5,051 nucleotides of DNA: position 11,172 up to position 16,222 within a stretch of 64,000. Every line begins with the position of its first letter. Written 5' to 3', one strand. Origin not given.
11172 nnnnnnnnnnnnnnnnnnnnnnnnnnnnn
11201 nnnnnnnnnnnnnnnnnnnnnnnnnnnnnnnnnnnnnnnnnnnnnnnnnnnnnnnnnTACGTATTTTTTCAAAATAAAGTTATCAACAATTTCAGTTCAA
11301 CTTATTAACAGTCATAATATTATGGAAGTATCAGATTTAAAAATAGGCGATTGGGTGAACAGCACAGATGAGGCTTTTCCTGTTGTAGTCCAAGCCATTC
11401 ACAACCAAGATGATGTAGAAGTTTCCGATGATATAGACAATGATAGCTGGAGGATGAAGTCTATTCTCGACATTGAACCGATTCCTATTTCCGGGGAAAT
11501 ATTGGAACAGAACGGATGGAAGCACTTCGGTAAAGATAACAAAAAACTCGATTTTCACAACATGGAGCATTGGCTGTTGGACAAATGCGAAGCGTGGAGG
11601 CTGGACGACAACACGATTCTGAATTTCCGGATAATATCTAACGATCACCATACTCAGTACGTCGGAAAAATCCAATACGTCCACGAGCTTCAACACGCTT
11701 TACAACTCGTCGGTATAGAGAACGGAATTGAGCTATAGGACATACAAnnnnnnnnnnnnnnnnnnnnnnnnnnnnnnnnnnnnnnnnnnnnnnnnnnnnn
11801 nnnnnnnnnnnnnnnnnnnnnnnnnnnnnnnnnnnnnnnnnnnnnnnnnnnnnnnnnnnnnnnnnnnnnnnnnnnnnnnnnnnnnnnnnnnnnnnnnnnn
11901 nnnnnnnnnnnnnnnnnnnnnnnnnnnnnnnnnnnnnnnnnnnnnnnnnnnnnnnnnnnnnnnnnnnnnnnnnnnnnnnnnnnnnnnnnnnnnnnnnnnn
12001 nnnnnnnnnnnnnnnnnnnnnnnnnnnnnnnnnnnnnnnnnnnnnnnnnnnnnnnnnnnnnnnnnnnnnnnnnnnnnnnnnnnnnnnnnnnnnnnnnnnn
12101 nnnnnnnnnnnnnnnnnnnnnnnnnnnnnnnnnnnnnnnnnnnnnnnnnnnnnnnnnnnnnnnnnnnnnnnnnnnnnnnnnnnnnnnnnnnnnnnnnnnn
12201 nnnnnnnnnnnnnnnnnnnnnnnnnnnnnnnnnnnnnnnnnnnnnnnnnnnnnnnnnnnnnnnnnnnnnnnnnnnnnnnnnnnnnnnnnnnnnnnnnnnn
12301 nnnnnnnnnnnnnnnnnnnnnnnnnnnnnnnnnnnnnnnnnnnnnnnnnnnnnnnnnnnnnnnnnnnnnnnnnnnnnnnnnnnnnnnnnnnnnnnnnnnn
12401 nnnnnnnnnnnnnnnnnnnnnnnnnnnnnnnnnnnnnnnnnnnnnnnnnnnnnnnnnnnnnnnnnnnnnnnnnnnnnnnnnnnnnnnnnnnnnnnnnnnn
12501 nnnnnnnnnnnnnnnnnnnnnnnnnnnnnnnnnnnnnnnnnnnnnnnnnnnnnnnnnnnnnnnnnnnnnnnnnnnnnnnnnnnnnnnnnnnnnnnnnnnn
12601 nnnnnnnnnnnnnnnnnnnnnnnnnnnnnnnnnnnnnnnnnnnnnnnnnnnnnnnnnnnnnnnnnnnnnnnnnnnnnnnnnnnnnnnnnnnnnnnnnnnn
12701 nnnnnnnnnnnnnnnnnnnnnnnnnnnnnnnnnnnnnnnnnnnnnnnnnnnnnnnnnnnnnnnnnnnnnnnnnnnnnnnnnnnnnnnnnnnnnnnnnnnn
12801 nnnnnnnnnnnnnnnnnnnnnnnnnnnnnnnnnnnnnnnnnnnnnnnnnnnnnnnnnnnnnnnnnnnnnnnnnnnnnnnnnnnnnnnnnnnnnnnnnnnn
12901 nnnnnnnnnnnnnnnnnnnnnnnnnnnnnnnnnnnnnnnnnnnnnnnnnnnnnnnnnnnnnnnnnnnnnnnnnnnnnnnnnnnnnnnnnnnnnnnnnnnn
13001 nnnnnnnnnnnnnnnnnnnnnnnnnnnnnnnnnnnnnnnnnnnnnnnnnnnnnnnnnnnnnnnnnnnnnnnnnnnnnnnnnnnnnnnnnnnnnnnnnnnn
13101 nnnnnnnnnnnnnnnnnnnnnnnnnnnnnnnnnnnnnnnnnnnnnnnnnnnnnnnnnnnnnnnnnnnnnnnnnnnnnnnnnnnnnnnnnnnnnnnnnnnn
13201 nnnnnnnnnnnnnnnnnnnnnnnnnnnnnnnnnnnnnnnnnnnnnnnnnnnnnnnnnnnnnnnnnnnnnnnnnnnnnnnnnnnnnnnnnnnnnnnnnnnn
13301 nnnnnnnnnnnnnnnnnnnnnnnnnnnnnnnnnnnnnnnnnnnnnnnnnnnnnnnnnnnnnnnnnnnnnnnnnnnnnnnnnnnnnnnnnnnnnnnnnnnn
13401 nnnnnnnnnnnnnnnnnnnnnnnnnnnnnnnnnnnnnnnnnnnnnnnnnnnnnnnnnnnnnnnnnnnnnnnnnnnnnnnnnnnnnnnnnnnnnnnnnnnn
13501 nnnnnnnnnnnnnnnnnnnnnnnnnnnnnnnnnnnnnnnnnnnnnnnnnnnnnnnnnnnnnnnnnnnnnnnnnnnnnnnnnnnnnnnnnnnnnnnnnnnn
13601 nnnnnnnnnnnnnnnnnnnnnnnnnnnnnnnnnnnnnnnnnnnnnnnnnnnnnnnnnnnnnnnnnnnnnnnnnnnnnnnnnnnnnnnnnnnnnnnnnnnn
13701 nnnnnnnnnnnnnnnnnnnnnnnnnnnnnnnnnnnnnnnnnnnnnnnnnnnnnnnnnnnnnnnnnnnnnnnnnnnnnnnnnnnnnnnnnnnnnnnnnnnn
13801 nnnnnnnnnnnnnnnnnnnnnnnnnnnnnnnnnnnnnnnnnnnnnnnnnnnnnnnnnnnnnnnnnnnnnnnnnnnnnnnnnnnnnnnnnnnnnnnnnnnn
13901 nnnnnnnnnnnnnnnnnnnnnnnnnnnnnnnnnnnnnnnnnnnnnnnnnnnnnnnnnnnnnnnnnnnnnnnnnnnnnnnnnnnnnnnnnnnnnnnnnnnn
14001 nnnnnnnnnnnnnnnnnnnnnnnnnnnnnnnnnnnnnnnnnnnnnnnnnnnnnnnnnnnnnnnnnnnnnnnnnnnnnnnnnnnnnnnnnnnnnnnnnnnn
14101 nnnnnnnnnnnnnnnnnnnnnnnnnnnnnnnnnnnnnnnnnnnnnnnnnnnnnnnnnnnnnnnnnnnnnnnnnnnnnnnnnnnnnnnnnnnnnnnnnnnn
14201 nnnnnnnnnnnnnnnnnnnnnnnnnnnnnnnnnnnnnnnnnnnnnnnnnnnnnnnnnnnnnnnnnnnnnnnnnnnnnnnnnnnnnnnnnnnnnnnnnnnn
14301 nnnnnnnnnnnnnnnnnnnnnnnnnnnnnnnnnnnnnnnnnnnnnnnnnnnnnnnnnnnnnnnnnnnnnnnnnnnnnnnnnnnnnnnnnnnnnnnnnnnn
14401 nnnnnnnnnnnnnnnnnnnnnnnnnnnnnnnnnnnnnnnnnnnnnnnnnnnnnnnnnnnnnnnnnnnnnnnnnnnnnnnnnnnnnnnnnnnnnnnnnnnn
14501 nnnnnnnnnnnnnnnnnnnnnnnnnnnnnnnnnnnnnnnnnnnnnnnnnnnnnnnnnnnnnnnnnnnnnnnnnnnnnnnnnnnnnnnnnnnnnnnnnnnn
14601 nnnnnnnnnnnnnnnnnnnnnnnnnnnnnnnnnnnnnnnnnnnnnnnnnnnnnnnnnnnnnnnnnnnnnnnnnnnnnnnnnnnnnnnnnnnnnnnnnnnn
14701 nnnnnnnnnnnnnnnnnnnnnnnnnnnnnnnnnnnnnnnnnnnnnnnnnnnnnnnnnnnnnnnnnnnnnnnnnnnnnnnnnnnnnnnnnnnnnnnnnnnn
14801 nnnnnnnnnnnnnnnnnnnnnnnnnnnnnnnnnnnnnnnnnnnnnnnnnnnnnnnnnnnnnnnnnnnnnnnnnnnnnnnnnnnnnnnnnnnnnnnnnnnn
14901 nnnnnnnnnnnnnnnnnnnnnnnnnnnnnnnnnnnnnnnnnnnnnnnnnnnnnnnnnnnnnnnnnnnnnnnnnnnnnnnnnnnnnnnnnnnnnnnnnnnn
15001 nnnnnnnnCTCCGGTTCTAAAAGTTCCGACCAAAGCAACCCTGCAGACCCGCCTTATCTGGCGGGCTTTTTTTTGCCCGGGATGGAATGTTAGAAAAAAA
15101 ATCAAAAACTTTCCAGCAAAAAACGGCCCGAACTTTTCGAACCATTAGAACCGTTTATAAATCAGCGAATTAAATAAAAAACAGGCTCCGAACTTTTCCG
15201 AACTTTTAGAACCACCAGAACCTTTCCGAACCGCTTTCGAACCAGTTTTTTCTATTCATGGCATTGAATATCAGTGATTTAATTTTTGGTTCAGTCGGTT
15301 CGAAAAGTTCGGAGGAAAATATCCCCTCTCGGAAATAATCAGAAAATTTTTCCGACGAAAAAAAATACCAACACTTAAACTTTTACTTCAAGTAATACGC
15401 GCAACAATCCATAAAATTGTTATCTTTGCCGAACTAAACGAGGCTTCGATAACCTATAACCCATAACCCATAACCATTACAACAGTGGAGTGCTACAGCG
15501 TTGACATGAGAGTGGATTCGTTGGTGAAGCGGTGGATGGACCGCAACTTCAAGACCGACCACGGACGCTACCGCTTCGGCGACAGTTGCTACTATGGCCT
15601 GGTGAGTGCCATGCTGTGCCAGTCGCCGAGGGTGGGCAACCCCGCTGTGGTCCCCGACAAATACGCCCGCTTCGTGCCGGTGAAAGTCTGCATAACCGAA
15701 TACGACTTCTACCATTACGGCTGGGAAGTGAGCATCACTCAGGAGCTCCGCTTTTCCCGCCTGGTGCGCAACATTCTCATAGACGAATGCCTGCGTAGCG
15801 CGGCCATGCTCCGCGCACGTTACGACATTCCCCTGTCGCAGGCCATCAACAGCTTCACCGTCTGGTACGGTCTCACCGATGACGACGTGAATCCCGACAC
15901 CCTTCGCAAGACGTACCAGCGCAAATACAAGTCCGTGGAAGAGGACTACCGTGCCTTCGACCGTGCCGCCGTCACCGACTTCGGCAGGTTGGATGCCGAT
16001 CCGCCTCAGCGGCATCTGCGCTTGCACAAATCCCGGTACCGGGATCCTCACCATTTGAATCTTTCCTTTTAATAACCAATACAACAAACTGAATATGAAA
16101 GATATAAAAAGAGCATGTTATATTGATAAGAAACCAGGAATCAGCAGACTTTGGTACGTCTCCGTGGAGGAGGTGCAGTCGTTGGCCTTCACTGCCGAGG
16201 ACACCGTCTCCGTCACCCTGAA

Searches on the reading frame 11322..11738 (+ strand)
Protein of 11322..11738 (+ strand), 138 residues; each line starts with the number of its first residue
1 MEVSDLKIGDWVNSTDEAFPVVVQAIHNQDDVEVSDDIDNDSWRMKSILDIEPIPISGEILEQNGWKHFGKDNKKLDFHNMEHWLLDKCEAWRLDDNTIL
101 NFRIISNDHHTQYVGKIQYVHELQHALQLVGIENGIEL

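Call 11: search_protein_families(library=pfam, proteins=[window:11322-11738:+], max_evalue=0.01)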
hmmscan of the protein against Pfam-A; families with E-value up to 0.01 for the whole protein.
window:11322-11738:+ (138 aa): 0 families

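Call 14: search_protein_families(library=phrogs, proteins=[window:11322-11738:+], max_evalue=0.01)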
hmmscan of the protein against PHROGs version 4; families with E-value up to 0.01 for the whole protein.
window:11322-11738:+ (138 aa): 1 family
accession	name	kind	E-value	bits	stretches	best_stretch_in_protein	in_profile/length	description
phrog_10066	-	unknown function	2.7e-08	35.1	1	1-124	1-121/136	-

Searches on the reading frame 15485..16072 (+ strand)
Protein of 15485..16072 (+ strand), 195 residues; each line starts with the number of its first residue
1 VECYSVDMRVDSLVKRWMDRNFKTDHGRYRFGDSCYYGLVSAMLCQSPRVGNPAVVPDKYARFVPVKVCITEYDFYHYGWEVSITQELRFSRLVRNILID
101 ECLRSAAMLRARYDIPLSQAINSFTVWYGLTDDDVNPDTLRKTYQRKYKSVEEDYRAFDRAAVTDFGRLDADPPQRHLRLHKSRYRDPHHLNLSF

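Call 10: search_protein_families(library=pfam, proteins=[window:15485-16072:+], max_evalue=0.01)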
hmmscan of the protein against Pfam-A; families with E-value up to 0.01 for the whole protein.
window:15485-16072:+ (195 aa): 0 families

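Call 14: search_protein_families(library=phrogs, proteins=[window:15485-16072:+], max_evalue=0.01)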
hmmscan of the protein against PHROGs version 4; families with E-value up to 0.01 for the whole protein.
window:15485-16072:+ (195 aa): 0 families

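Call 23: find_homologous_proteins(query=window:15485-16072:+)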
Query window:15485-16072:+ (195 aa): 42 proteins with E <= 0.001 among 148 candidates.
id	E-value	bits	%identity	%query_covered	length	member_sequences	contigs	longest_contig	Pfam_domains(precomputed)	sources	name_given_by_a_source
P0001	2.3e-128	443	98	100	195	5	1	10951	-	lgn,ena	-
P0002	2.9e-128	443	97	100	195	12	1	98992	-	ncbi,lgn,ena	-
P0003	4.2e-128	443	97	100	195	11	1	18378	-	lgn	-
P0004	3.2e-127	440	97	100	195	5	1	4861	-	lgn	-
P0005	4.9e-127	439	97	100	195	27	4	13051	-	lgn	-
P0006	8.2e-127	438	97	100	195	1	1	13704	-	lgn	-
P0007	4.7e-125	433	95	100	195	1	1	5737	-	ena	-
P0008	1.9e-124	431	95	100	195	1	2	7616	-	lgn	-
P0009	1.6e-120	418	96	96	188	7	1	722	-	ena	-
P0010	1.3e-101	356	81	99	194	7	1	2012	-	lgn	-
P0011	6.6e-88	311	71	99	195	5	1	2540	-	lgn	-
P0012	1.4e-87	310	70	100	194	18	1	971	-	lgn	-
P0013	1.7e-86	307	73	96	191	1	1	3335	-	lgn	-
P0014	9.2e-85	301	73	95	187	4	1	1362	-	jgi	jgi:hypothetical protein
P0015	2.3e-81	290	65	99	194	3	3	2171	-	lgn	-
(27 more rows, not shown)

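Call 24: search_solved_structures(query=window:15485-16072:+, max_evalue=10)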
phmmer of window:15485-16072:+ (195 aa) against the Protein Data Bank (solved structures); distinct sequences matched with E-value up to 10: 1.
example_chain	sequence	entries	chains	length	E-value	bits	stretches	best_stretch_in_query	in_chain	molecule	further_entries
8eki_E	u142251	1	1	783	1.1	12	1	133-192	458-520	Protein transport protein DSL1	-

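Call 33: predict_structure(alignment_id=A1)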
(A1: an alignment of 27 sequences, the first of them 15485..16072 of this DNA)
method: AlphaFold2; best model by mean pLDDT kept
length: 195 residues; sequences in the alignment: 27
mean_pLDDT: 79.8   pTM: 0.70
mean pLDDT of the five models: 79.8, 79.4, 79.4, 78.9, 78.5
residues with pLDDT >= 90: 54; 70-90: 100; 50-70: 25; < 50: 16
segments of 3 or more residues with pLDDT < 50: 181-195
pLDDT, mean of each block of 10 residues (from residue 1): 83 90 89 82 73 79 92 84 88 91 91 88 82 82 93 87 61 55 47 40
secondary structure, 60 per line:
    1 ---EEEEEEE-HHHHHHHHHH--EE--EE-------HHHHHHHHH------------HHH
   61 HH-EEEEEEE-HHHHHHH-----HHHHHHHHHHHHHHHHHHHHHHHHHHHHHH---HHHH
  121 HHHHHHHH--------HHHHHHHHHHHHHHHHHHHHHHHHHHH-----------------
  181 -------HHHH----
elements in order: E4-10 H12-21 H37-45 H58-62 E64-70 H72-78 H84-113 H117-128 H137-163 H188-191

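Call 36: fold_search(model_id=the predicted structure, library=pdb)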
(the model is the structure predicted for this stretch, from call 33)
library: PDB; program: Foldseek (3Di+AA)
matches with E <= 10: 20; with E <= 0.001: 0
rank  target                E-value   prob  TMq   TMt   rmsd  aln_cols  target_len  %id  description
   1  3kfw                  2.7e+00  0.03  0.16  0.14  14.5       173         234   12  Uncharacterized protein Rv0674 from Mycobacterium tuberculosis (released 2009-12-01)
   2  4asi_B                3.7e+00  0.03  0.20  0.07  22.7       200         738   14  Crystal structure of human ACACA C-terminal domain (released 2012-08-29)
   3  7a24_R                4.9e+00  0.05  0.16  0.23  11.1       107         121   13  Assembly intermediate of the plant mitochondrial complex I (released 2020-10-28)
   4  5i6f_B                4.9e+00  0.03  0.16  0.05  11.7       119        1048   14  Crystal structure of C-terminal variant 1 of Chaetomium thermophilum acetyl-CoA carboxylase (released 2016-04-20)
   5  5i6f_A                5.2e+00  0.05  0.20  0.05  12.0       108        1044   12  Crystal structure of C-terminal variant 1 of Chaetomium thermophilum acetyl-CoA carboxylase (released 2016-04-20)
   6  4asi_E                5.2e+00  0.02  0.21  0.08  22.6       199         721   14  Crystal structure of human ACACA C-terminal domain (released 2012-08-29)
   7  8b7f_A                5.5e+00  0.01  0.14  0.10  15.4       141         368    8  Nuclease from C. glutamicum (released 2023-03-29)
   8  4asi_D                5.8e+00  0.02  0.21  0.07  22.8       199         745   14  Crystal structure of human ACACA C-terminal domain (released 2012-08-29)
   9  5wf6                  6.2e+00  0.02  0.20  0.10  16.0       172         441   10  Agonist bound human A2a adenosine receptor with S91A mutation at 2.90 A resolution (released 2018-02-21)
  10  4x1f                  6.6e+00  0.02  0.17  0.14  12.9       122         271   11  Crystal structure of the hPXR-LBD in complex with the synthetic estrogen 17alpha-ethinylestradiol (released 2015-09-09)
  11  5xx9_B                7.0e+00  0.06  0.20  0.24  15.8        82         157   21  Crystal structure of Bacterioferritin (released 2018-07-11)
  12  3l0m_A                7.0e+00  0.06  0.21  0.14   7.2        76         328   18  Crystal structure of Rab1-activation domain and P4M domain of SidM/DrrA from legionella (released 2009-12-22)
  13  9f0y_F                7.4e+00  0.03  0.21  0.31   6.4       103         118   14  CryoEM structure of the F plasmid relaxosome with TraI in its TE mode, derived from the ss-27_+8ds+9_+143-R Locally-re (released 2025-06-04)
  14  4asi_F                7.4e+00  0.02  0.21  0.08  22.8       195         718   15  Crystal structure of human ACACA C-terminal domain (released 2012-08-29)
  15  4asi_A                8.3e+00  0.01  0.20  0.07  23.0       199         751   14  Crystal structure of human ACACA C-terminal domain (released 2012-08-29)
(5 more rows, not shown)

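Call 65: search_protein_representatives(alignment_id=A3)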
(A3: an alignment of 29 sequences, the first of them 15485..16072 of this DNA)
Query: 29 sequences, 203 profile positions. Proteins with E-value up to 0.001 (for the whole library): 690; up to 1e-10: 243; up to 1e-30: 21. The best 150 are listed.
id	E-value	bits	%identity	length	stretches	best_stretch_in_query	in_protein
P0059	3.9e-72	258.2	-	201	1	2-195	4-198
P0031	4.4e-67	241.7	-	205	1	1-203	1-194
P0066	8.5e-64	231.0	-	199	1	2-192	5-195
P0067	2.5e-61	222.9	-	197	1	2-189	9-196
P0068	4.5e-51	189.5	-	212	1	6-192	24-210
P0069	4.7e-46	173.1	-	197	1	2-190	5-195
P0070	2.5e-45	170.7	-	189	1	6-181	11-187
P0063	1.7e-41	158.2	-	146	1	2-116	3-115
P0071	1.3e-39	152.0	-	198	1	2-191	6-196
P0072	7.5e-37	143.0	-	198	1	2-190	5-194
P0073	8.6e-37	142.8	-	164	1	2-126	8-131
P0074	1.1e-36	142.5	-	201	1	2-194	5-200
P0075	5.3e-35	137.0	-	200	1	2-187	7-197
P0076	3.7e-33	131.0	-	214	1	1-174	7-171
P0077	6.3e-33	130.2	-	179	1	2-172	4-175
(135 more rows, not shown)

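Call 67: search_protein_families(library=pfam, alignment_id=A4, max_evalue=0.01)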
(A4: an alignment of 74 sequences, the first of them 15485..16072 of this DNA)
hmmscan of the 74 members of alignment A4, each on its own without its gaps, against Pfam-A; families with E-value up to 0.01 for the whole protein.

A. member 1, window:15485-16072:+ (195 aa): 0 families

B. families by the number of members that match (of 74 scanned): 8 families
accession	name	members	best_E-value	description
PF01471.23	PG_binding_1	1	0.0013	Putative peptidoglycan binding domain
PF25100.1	DUF7809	1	0.0023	Domain of unknown function (DUF7809)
PF14594.13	Sipho_Gp37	1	0.0031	Siphovirus ReqiPepy6 Gp37-like protein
PF11262.13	Tho2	1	0.0033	Transcription factor/nuclear export subunit protein 2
PF23172.1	bHLH_NCOA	1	0.0048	Nuclear receptor coactivators bHLH domain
PF18830.6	LPD16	1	0.0054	Large polyvalent protein-associated domain 16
PF21021.3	FAF1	1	0.0066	Fas-associated factor 1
PF04393.18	DUF535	1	0.0077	Protein of unknown function (DUF535)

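Call 68: search_solved_structures(query=A4, max_evalue=10)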
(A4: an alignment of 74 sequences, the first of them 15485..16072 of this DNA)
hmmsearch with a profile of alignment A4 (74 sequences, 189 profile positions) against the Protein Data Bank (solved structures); distinct sequences matched with E-value up to 10: 4.
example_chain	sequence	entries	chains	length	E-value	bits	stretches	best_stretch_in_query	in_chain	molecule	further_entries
5med_A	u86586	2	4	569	0.077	15.5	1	11-60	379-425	Arachidonate 15-lipoxygenase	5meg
5mee_A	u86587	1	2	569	0.077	15.5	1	11-60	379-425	Arachidonate 15-lipoxygenase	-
5mef_A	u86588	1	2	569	0.077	15.5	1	11-60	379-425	Arachidonate 15-lipoxygenase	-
4aey_A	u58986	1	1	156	0.6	12.6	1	133-171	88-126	D-ERYTHRO-7,8-DIHYDRONEOPTERIN TRIPHOSPHATE EPIMERASE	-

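Call 70: search_protein_families(library=phrogs, alignment_id=A4, max_evalue=0.001)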
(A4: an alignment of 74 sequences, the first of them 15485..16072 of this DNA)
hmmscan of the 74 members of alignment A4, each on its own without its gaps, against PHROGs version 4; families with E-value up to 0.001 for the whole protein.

A. member 1, window:15485-16072:+ (195 aa): 0 families

B. families by the number of members that match (of 74 scanned): 0 families

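Call 73: find_related_loci(query=A1, collection=viral_contigs, flank=10000)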
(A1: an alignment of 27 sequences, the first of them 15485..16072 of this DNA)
Query A1 (195 aa) in viral_contigs; peptide patterns used: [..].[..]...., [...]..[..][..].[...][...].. (x = any residue, [..] = any of these).
34 stretches matched a pattern; 6 encode a relative of the query (tblastn E <= 1e-3); 6 distinct loci.
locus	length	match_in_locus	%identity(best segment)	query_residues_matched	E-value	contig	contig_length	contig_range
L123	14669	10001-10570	60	3-193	1e-74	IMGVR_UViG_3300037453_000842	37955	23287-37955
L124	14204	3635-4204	60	3-193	1e-74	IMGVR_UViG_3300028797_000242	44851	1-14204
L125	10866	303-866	58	1-184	8e-69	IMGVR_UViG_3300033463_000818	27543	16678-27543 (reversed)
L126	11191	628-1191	55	1-189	1e-65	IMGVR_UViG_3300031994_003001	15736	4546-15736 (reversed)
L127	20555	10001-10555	55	1-183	4e-63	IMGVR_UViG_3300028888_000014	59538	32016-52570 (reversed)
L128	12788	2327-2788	30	4-158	1e-21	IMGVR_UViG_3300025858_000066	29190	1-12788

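Call 78: predict_structure(alignment_id=A4)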
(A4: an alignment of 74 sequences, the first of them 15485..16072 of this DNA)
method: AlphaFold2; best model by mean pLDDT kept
length: 195 residues; sequences in the alignment: 74
mean_pLDDT: 90.0   pTM: 0.78
mean pLDDT of the five models: 90.0, 90.0, 89.2, 89.1, 88.9
residues with pLDDT >= 90: 149; 70-90: 19; 50-70: 27; < 50: 0
segments of 3 or more residues with pLDDT < 50: none
pLDDT, mean of each block of 10 residues (from residue 1): 93 96 97 97 92 91 97 97 97 97 97 97 91 93 97 95 73 58 66 67
secondary structure, 60 per line:
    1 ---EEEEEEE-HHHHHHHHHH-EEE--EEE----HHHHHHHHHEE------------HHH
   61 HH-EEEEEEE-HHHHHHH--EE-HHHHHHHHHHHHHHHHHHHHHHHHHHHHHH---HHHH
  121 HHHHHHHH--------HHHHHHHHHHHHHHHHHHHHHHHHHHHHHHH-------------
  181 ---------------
elements in order: E4-10 H12-21 E23-25 E28-30 H35-43 H58-62 E64-70 H72-78 H84-113 H117-128 H137-167

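Call 81: fold_search(model_id=the predicted structure, library=pdb)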
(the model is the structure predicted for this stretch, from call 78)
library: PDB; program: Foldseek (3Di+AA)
matches with E <= 10: 101; with E <= 0.001: 0
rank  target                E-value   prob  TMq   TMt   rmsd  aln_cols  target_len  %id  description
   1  2chq_A                9.0e-01  0.14  0.20  0.14  12.4        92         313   17  Replication Factor C ADPNP complex (released 2006-06-06)
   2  4asi_B                9.6e-01  0.08  0.22  0.07  22.2       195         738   14  Crystal structure of human ACACA C-terminal domain (released 2012-08-29)
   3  4asi_E                1.0e+00  0.07  0.22  0.08  22.5       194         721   15  Crystal structure of human ACACA C-terminal domain (released 2012-08-29)
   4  4asi_D                1.3e+00  0.14  0.22  0.07  12.4       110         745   12  Crystal structure of human ACACA C-terminal domain (released 2012-08-29)
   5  4asi_A                1.4e+00  0.06  0.22  0.07  22.5       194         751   14  Crystal structure of human ACACA C-terminal domain (released 2012-08-29)
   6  6o9z_L                1.9e+00  0.03  0.16  0.17  13.2       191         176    9  Electron cryo-microscopy of the eukaryotic translation initiation factor 2B bound to eukaryotic translation initiation (released 2019-05-15)
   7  4asi_F                2.1e+00  0.04  0.20  0.07  22.7       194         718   13  Crystal structure of human ACACA C-terminal domain (released 2012-08-29)
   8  3tz3_B                2.4e+00  0.11  0.20  0.07  11.7        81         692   14  Crystal Structure of the humanized carboxyltransferase domain of yeast Acetyl-coA caroxylase in complex with compound  (released 2011-10-19)
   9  2ev6_A                2.6e+00  0.09  0.19  0.25  11.5        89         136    9  Bacillus subtilis manganese transport regulator (MNTR) bound to zinc (released 2006-03-07)
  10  3v11_B                2.6e+00  0.02  0.15  0.12  13.3       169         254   11  Structure of the ternary initiation complex AIF2:GDPNP:methionylated initiator TRNA (released 2012-03-28)
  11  4asi_C                2.9e+00  0.08  0.22  0.08  11.2       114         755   13  Crystal structure of human ACACA C-terminal domain (released 2012-08-29)
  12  8a22_Bg               3.1e+00  0.02  0.15  0.24  17.1       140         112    9  Structure of the mitochondrial ribosome from Polytomella magna (released 2022-11-16)
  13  5jbh_9                3.1e+00  0.02  0.14  0.12  13.2       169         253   11  Cryo-EM structure of a full archaeal ribosomal translation initiation complex in the P-IN conformation (released 2016-12-07)
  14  7qsd_W                3.3e+00  0.09  0.19  0.29  12.7        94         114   13  Bovine complex I in the active state at 3.1 A (released 2022-03-02)
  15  1u8r_H                3.5e+00  0.16  0.20  0.18   8.9        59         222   14  Crystal Structure of an IdeR-DNA Complex Reveals a Conformational Change in Activated IdeR for Base-specific Interacti (released 2004-10-05)
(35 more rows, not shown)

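Call 85: fold_search(model_id=the predicted structure, library=viral)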
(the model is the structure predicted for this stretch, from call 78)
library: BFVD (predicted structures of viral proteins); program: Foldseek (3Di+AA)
matches with E <= 10: 218; with E <= 0.001: 1
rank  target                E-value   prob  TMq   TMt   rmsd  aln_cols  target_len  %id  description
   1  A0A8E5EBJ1            1.8e-05  1.00  0.59  0.72   4.8       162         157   15  Uncharacterized protein [Polaribacter phage Leef_1]
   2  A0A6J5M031            3.1e-01  0.97  0.29  0.70   5.2        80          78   12  Uncharacterized protein [uncultured Caudovirales phage]
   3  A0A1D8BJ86            7.9e-01  0.12  0.20  0.36  14.4       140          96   11  Conserved lipothrixviral protein [Sulfolobus islandicus filamentous virus 2]
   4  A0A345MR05            8.4e-01  0.03  0.14  0.12  23.9       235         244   11  (no name in the UniProt tables at hand)
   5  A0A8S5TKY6            9.5e-01  0.05  0.16  0.13  11.7       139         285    9  Uncharacterized protein [Podoviridae sp. ctz6O13]
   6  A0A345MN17            1.1e+00  0.66  0.24  0.22   2.0        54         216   20  (no name in the UniProt tables at hand)
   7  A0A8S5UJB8            1.2e+00  0.25  0.24  0.36   7.4        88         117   16  Holin [Siphoviridae sp. ctTDf8]
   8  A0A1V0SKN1            1.3e+00  0.14  0.18  0.28  12.1       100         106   14  Uncharacterized protein [Klosneuvirus KNV1]
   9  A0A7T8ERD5            1.4e+00  0.03  0.12  0.22  11.0        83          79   20  Uncharacterized protein [Flavobacterium phage vB_FspM_immuto_2-6A]
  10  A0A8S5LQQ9            1.5e+00  0.09  0.15  0.24  13.7        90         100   16  Uncharacterized protein [Myoviridae sp. ctfJc17]
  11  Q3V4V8                1.5e+00  0.05  0.19  0.20   8.4       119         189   17  Putative zinc finger protein ORF189 [Acidianus two-tailed virus]
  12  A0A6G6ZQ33            1.6e+00  0.41  0.25  0.25   4.4        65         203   18  (no name in the UniProt tables at hand)
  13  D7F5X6                1.6e+00  0.06  0.13  0.28  11.4        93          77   13  (no name in the UniProt tables at hand)
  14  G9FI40                1.6e+00  0.03  0.17  0.19  14.9       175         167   10  (no name in the UniProt tables at hand)
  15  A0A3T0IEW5            1.9e+00  0.51  0.21  0.65   2.0        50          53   12  (no name in the UniProt tables at hand)
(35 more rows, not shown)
